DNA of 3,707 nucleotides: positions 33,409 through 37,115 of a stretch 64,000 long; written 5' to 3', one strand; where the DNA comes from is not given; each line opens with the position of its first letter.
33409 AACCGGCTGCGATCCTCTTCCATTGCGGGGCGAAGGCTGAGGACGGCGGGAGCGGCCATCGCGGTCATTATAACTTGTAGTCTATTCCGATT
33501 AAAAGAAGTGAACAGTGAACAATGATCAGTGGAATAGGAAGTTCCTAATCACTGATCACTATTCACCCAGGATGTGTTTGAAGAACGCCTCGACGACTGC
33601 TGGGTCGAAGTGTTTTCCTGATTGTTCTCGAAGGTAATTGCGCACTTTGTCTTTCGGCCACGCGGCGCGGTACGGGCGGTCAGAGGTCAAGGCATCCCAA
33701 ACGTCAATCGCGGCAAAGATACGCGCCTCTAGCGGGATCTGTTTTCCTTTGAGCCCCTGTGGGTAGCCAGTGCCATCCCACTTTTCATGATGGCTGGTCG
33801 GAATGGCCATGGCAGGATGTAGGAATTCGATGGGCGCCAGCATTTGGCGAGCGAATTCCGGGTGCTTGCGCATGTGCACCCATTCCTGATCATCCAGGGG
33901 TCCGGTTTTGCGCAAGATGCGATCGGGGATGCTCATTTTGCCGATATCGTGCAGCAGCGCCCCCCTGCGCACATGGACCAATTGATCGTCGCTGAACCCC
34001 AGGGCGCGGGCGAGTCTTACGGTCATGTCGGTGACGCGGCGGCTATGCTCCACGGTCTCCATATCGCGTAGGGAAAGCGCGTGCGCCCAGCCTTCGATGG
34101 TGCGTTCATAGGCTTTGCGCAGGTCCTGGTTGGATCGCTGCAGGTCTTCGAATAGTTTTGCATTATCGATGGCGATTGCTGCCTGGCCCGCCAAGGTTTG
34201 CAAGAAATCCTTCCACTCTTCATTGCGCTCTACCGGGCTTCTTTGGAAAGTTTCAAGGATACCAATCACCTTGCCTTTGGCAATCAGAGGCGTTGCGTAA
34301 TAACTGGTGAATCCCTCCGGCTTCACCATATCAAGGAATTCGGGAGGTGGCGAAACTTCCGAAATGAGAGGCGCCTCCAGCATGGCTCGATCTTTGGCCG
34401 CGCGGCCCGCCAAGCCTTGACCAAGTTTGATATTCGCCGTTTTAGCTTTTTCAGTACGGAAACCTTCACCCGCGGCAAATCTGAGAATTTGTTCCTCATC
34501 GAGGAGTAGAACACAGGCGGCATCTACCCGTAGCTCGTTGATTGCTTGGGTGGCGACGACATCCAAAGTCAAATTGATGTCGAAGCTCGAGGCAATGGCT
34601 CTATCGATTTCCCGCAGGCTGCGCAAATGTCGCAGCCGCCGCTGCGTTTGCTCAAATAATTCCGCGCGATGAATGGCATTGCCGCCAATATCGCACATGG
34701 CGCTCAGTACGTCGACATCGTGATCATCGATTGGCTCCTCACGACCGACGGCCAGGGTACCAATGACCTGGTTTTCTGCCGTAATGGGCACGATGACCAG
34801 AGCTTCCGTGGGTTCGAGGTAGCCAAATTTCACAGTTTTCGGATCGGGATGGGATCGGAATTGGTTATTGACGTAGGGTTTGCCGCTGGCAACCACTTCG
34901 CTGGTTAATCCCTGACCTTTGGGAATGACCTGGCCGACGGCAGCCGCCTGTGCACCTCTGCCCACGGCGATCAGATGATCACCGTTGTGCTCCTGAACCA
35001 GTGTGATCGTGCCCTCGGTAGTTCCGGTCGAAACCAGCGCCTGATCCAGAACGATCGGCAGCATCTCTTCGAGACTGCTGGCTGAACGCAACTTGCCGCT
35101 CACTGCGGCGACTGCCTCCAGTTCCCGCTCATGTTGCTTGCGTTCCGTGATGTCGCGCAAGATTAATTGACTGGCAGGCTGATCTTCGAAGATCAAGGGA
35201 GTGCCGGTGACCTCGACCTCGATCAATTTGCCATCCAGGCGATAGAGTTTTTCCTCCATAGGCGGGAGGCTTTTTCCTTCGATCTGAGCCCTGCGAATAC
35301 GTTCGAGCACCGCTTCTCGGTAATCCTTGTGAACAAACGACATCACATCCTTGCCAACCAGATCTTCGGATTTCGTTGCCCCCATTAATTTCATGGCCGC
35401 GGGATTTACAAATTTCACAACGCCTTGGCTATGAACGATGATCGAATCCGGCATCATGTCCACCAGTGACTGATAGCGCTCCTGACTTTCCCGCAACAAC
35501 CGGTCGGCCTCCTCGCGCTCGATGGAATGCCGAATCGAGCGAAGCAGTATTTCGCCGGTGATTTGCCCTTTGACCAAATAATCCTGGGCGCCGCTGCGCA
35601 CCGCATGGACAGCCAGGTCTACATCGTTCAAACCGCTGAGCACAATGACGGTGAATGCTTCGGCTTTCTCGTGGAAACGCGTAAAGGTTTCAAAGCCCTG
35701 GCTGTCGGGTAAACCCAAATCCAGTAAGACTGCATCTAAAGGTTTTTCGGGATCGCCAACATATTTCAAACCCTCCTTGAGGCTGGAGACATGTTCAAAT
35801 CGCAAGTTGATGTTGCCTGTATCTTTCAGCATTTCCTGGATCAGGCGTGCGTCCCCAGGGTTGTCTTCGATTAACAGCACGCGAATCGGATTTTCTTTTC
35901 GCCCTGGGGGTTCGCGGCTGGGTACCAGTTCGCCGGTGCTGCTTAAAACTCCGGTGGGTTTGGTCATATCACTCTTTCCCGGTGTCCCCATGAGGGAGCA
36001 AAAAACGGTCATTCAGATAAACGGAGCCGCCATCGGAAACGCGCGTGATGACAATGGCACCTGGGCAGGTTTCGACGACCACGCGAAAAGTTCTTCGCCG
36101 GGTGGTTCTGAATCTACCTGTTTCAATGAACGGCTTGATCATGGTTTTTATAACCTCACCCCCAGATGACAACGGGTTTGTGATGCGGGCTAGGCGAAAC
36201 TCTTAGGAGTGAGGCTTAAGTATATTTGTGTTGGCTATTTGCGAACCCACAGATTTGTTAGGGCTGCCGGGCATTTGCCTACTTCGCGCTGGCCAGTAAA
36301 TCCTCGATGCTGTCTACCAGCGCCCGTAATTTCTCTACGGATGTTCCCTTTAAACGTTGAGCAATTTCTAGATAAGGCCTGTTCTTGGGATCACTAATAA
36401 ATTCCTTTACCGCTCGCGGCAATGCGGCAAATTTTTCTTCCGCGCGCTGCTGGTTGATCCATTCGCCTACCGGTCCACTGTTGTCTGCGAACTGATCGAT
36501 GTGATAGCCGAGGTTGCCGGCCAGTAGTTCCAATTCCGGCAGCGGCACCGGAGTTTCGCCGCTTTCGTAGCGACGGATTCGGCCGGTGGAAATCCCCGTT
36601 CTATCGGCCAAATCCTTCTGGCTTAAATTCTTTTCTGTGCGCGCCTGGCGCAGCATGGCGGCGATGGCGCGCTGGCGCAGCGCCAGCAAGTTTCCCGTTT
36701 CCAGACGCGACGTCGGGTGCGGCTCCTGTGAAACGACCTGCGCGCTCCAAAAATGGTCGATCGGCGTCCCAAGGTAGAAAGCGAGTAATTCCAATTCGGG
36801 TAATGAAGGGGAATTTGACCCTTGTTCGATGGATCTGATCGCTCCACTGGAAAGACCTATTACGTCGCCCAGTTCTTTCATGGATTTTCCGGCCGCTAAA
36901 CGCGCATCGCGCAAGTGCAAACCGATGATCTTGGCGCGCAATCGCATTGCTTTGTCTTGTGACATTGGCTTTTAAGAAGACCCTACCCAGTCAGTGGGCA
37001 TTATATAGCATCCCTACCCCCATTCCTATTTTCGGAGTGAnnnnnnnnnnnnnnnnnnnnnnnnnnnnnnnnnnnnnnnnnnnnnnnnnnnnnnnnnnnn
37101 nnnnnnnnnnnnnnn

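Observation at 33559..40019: Six-gene minus-strand array linking c-di-GMP sensing, two soluble kinases, two DNA-binding regulators and an HD-GYP phosphodiesterase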

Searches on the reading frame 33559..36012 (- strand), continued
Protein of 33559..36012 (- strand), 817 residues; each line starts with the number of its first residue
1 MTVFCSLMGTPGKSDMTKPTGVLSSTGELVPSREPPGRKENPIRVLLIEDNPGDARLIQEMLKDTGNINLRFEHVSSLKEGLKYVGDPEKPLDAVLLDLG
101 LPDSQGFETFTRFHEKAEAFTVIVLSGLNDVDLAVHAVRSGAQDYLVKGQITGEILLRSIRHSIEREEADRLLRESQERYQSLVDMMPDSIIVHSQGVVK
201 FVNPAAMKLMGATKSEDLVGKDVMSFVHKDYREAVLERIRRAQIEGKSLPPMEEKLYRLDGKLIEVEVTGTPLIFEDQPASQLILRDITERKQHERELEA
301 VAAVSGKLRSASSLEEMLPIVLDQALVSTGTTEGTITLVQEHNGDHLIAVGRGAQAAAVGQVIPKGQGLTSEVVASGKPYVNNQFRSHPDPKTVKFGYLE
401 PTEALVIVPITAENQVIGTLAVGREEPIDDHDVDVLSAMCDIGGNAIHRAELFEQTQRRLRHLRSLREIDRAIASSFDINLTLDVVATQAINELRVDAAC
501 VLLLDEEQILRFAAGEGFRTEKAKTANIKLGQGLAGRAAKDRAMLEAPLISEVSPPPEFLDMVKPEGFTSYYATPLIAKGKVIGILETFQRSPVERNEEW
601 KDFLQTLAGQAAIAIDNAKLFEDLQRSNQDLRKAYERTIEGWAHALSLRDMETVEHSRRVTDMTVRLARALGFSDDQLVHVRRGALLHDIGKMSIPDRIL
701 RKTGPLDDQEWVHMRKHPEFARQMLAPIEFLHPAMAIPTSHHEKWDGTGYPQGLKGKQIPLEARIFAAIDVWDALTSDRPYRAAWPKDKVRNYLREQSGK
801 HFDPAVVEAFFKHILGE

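Call 79: find_encoding_contigs(protein=P0166, flank=10000, max_places=1)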
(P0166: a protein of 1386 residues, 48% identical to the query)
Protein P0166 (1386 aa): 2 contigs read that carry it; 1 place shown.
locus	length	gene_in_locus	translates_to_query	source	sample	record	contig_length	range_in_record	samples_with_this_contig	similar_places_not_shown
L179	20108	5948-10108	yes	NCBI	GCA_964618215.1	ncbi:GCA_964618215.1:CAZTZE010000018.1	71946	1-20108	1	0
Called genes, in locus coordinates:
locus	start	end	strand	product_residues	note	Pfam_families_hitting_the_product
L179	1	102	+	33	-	?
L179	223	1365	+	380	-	PF01637:ATPase_2 (faint), PF13173:AAA_14, PF13401:AAA_22 (faint), PF13635:DUF4143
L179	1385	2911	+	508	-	PF02074:Peptidase_M32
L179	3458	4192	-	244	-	-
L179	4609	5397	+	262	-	PF00512:HisKA, PF02518:HATPase_c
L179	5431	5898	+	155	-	PF00072:Response_reg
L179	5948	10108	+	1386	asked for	PF00072:Response_reg, PF00989:PAS, PF08448:PAS_4, PF13188:PAS_8, PF13426:PAS_9, PF00989:PAS, PF08447:PAS_3, PF08448:PAS_4, +12 more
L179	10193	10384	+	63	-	PF00037:Fer4, PF12838:Fer4_7 (faint), PF13187:Fer4_9 (faint)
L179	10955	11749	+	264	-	PF00528:BPD_transp_1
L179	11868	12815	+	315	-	PF13379:NMT1_2 (weak), PF09084:NMT1, PF12974:Phosphonate-bd (weak)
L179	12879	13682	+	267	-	PF00005:ABC_tran, PF13304:AAA_21 (faint)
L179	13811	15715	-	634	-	PF16177:ACAS_N, PF00501:AMP-binding, PF13193:AMP-binding_C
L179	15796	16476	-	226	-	PF02698:DUF218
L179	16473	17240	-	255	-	PF01694:Rhomboid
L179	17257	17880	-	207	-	PF00625:Guanylate_kin, PF13671:AAA_33 (faint)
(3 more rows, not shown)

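Call 88: search_solved_structures(query=window:33559-35967:-, max_evalue=1e-10)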
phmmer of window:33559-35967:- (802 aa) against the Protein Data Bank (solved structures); distinct sequences matched with E-value up to 1e-10: 7.
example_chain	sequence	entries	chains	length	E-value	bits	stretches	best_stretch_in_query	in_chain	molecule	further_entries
4mcw_A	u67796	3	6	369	1.3e-49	172.2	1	446-799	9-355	Metal dependent phosphohydrolase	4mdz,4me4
5z7c_A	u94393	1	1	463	1.1e-37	132.7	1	624-792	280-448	3'3'-cGAMP-specific phosphodiesterase 3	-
4r8z_A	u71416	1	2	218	1.7e-26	95.7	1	616-796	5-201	Cyclic di-GMP phosphodiesterase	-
9rc0_A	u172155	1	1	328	2.6e-26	95.1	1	610-797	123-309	HD domain/sensory box protein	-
9rbz_A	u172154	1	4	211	2.7e-24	88.4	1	612-797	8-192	HD domain/sensory box protein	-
6oap_A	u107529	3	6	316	4.5e-11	44.7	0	30-164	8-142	Dual sensor histidine kinase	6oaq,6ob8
3ci6_A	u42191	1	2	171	9e-11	43.7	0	447-603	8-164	Phosphoenolpyruvate-protein phosphotransferase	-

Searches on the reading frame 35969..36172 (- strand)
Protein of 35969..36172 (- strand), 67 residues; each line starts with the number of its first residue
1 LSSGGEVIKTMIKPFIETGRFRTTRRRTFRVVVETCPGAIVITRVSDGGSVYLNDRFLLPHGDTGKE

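Call 4: search_protein_families(library=pfam, proteins=[window:35969-36172:-], max_evalue=0.01)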
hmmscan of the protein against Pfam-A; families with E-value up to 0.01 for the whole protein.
window:35969-36172:- (67 aa): 0 families

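Call 6: search_protein_families(library=ncbifam, proteins=[window:35969-36172:-], max_evalue=1)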
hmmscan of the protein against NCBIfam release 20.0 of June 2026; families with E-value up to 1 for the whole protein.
window:35969-36172:- (67 aa): 0 families

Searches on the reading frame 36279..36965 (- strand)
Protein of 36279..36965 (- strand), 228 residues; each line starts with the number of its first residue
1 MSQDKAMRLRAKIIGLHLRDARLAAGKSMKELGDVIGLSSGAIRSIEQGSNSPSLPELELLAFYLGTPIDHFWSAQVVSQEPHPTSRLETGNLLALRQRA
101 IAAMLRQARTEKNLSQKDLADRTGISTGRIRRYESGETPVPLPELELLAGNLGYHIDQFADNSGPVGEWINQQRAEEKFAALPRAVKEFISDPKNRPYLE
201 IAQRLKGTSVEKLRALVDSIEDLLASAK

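Call 4: search_protein_families(library=pfam, proteins=[window:36279-36965:-], max_evalue=0.01)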
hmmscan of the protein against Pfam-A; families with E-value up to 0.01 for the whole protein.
window:36279-36965:- (228 aa): 13 families
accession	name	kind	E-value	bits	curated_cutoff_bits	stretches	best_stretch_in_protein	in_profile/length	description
PF01381.28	HTH_3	-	1.3e-26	92.8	23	2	105-159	1-55/55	Helix-turn-helix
PF13560.12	HTH_31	-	5.5e-22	78.3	27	2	101-149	2-51/64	Helix-turn-helix domain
PF13413.12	HTH_25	-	3.4e-10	40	24.6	1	104-136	1-33/62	Helix-turn-helix domain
PF12844.13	HTH_19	-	2.2e-09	37.5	30.2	1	104-143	3-41/64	Helix-turn-helix domain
PF04545.22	Sigma70_r4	-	2.9e-09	36.7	24.1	1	106-134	17-41/50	Sigma-70, region 4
PF13443.12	HTH_26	-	2.3e-08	34.6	22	1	105-153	2-51/63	Cro/C1-type HTH DNA-binding domain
PF13412.12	HTH_24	-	1.9e-06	27.8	21.9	1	112-133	16-37/48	Winged helix-turn-helix DNA-binding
PF22495.2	HTH_92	-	0.00014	21.5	27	0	106-148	1-42/45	RsaL-like HTH domain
PF13404.12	HTH_AsnC-type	-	0.00045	20.4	27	0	27-44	18-35/42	AsnC-type helix-turn-helix domain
PF08281.18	Sigma70_r4_2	-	0.0031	17.6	25.7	0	112-133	25-46/54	Sigma-70, region 4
PF13384.12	HTH_23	-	0.0032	17.7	24.6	0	97-136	5-45/50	Homeodomain-like domain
PF08279.18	HTH_11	-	0.0042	17.4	25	1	97-133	1-35/55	HTH domain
PF12802.13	MarR_2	-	0.0092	16.6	27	0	111-130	20-37/61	MarR family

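Call 6: search_protein_families(library=ncbifam, proteins=[window:36279-36965:-], max_evalue=1)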
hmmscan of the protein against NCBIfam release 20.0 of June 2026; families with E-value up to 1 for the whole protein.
window:36279-36965:- (228 aa): 24 families
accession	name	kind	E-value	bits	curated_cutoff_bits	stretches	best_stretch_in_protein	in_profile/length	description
TIGR03070.1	couple_hipB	subfamily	7.9e-16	57.8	71.65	2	100-148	2-50/58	type II toxin-antitoxin system Y4mF family antitoxin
NF041951.1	phage_RstR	subfamily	9.7e-15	54.8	80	2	101-160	3-62/108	RstR family transcriptional repressor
NF047948.1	male_kill_WMK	equivalog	2.8e-12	46.7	300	2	101-159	6-64/300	WO male-killing family protein Wmk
TIGR03830.1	CxxCG_CxxCG_HTH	subfamily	9.1e-09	35.2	61.8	1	97-144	62-109/127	type II TA system antitoxin MqsA family protein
NF006015.0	PRK08154.1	subfamily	3.1e-08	33.1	204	2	100-169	30-100/314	anaerobic benzoate catabolism transcriptional regulator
TIGR00270.2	TIGR00270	equivalog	9.3e-08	32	110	2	103-137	78-112/159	multiprotein bridging factor aMBF1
NF003162.0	PRK04140.1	equivalog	4.3e-07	29.3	263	2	104-139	130-165/317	transcriptional regulator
NF007408.0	PRK09943.1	equivalog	1.2e-06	28.2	211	1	14-83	8-77/185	HTH-type transcriptional regulator PuuR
NF041677.1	trans_regClgR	equivalog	1.8e-05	24.8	170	1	12-55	7-50/113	transcriptional regulator ClgR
TIGR02937.1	sigma70-ECF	superfamily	1.8e-05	24.4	42.9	1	107-134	127-154/165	sigma-70 family RNA polymerase sigma factor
NF007257.0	PRK09706.1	subfamily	5.4e-05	23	101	1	98-138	3-43/135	transcriptional repressor DicA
NF052239.1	antitox_spr1629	equivalog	0.00011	21.5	335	1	14-77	3-66/377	spr1629 family repressor/antitoxin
NF058600.1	TransRegSco1979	equivalog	0.00048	19.3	350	1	98-151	6-59/280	Sco1979 family transcriptional regulator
NF041534.1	rodZ_Strepcoccus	equivalog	0.0012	18.1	375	1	96-128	1-33/275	cytoskeleton protein RodZ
NF010465.0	PRK13890.1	equivalog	0.0016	18.5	96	0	28-71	20-63/121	conjugal transfer protein TrbA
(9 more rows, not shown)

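Call 7: search_protein_families(library=pfam, proteins=[window:36282-36965:-], max_evalue=10)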
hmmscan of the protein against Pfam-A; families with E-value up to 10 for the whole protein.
seq(228 aa): 19 families
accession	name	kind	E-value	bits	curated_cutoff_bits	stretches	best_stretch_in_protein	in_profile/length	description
PF01381.28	HTH_3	-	1.3e-26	92.8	23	2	105-159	1-55/55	Helix-turn-helix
PF13560.12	HTH_31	-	5.5e-22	78.3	27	2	101-149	2-51/64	Helix-turn-helix domain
PF13413.12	HTH_25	-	3.4e-10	40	24.6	2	104-136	1-33/62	Helix-turn-helix domain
PF12844.13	HTH_19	-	2.2e-09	37.5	30.2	1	104-143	3-41/64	Helix-turn-helix domain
PF04545.22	Sigma70_r4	-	2.9e-09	36.7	24.1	2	106-134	17-41/50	Sigma-70, region 4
PF13443.12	HTH_26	-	2.3e-08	34.6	22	2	105-153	2-51/63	Cro/C1-type HTH DNA-binding domain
PF13412.12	HTH_24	-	1.9e-06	27.8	21.9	2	112-133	16-37/48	Winged helix-turn-helix DNA-binding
PF22495.2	HTH_92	-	0.00014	21.5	27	1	106-148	1-42/45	RsaL-like HTH domain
PF13404.12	HTH_AsnC-type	-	0.00045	20.4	27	2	27-44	18-35/42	AsnC-type helix-turn-helix domain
PF08281.18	Sigma70_r4_2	-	0.0031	17.6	25.7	1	112-133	25-46/54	Sigma-70, region 4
PF13384.12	HTH_23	-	0.0032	17.7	24.6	1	97-136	5-45/50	Homeodomain-like domain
PF08279.18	HTH_11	-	0.0042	17.4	25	1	97-133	1-35/55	HTH domain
PF12802.13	MarR_2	-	0.0092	16.6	27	1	111-130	20-37/61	MarR family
PF21277.2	T6SS_VgrG3-like_C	-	0.016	15.7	27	1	150-204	26-75/183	Type VI secretion system spike protein VgrG3-like, C-terminal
PF15731.11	MqsA_antitoxin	-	0.025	15.1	30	1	102-148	71-117/131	Antitoxin component of bacterial toxin-antitoxin system, MqsA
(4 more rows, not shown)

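Call 87: search_solved_structures(query=window:36279-36965:-, max_evalue=0.01)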
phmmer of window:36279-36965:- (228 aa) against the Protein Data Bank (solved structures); distinct sequences matched with E-value up to 0.01: 2.
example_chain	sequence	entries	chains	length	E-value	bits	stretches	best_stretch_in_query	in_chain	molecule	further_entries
6af3_B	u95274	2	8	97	0.0012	22.1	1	99-152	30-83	HigA antitoxin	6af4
6jq1_A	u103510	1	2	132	0.0062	19.7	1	104-161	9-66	Transcriptional regulator, XRE family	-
